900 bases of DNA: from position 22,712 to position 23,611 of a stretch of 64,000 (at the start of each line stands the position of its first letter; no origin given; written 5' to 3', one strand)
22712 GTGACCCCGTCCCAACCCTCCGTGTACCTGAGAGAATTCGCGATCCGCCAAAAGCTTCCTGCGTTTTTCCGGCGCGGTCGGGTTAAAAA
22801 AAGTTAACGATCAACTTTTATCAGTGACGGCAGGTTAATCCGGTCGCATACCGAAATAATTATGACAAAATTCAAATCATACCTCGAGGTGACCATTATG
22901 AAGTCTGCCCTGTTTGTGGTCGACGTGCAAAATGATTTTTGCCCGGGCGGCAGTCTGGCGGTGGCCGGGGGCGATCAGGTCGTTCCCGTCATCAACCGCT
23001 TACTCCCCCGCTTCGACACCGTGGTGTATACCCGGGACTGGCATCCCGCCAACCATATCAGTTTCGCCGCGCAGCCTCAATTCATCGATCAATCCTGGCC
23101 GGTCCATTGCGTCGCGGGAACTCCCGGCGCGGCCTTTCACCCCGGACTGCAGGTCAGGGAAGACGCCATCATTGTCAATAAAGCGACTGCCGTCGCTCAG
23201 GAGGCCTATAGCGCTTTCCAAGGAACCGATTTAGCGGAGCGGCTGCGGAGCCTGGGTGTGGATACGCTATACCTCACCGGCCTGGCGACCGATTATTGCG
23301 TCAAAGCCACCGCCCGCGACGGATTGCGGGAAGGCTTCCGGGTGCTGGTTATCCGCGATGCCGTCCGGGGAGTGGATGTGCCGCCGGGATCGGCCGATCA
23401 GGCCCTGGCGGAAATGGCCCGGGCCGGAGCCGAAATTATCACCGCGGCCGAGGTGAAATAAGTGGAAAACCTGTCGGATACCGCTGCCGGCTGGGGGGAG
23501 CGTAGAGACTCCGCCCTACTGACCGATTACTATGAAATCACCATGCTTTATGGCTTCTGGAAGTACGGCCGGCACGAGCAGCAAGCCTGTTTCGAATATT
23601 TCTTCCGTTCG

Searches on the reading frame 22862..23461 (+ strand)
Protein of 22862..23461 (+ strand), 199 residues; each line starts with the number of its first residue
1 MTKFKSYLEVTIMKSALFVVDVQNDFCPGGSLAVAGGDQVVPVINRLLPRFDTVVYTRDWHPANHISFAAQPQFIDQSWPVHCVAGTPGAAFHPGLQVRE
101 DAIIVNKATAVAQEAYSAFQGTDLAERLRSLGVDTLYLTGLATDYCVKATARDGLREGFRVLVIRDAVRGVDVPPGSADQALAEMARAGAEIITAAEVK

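Call 19: find_encoding_contigs(protein=window:22862-23461:+, flank=6000, max_places=10)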
Protein window:22862-23461:+ (199 aa): no gene with exactly this product is on record in the collection.

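Call 20: find_encoding_contigs(protein=window:22898-23461:+, flank=6000, max_places=10)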
Protein window:22898-23461:+ (187 aa): 1 contig read that carries it; 1 place shown.
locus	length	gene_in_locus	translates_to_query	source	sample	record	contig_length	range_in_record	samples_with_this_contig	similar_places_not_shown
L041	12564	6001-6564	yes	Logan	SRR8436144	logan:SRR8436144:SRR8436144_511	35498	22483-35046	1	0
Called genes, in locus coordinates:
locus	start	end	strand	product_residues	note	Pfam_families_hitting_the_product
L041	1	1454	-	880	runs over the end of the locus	PF01627:Hpt, PF07194:P2, PF01627:Hpt (weak), PF02895:H-kinase_dim (weak), PF02518:HATPase_c, PF01584:CheW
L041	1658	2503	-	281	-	PF03705:CheR_N, PF01739:CheR, PF08241:Methyltransf_11 (weak), PF08242:Methyltransf_12 (faint), PF13649:Methyltransf_25 (faint)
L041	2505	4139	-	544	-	PF02203:TarH (weak), PF12729:4HB_MCP_1, PF00015:MCPsignal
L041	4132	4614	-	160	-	PF01584:CheW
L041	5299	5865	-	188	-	PF04073:tRNA_edit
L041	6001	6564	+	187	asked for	PF00857:Isochorismatase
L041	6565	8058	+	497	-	PF17767:NAPRTase_N, PF02749:QRPTase_N (weak), PF04095:NAPRTase (weak), PF17956:NAPRTase_C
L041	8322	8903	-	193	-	-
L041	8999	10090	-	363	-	PF01408:GFO_IDH_MocA, PF02894:GFO_IDH_MocA_C, PF22725:GFO_IDH_MocA_C3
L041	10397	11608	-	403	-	PF00764:Arginosuc_synth, PF20979:Arginosuc_syn_C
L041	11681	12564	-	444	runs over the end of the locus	?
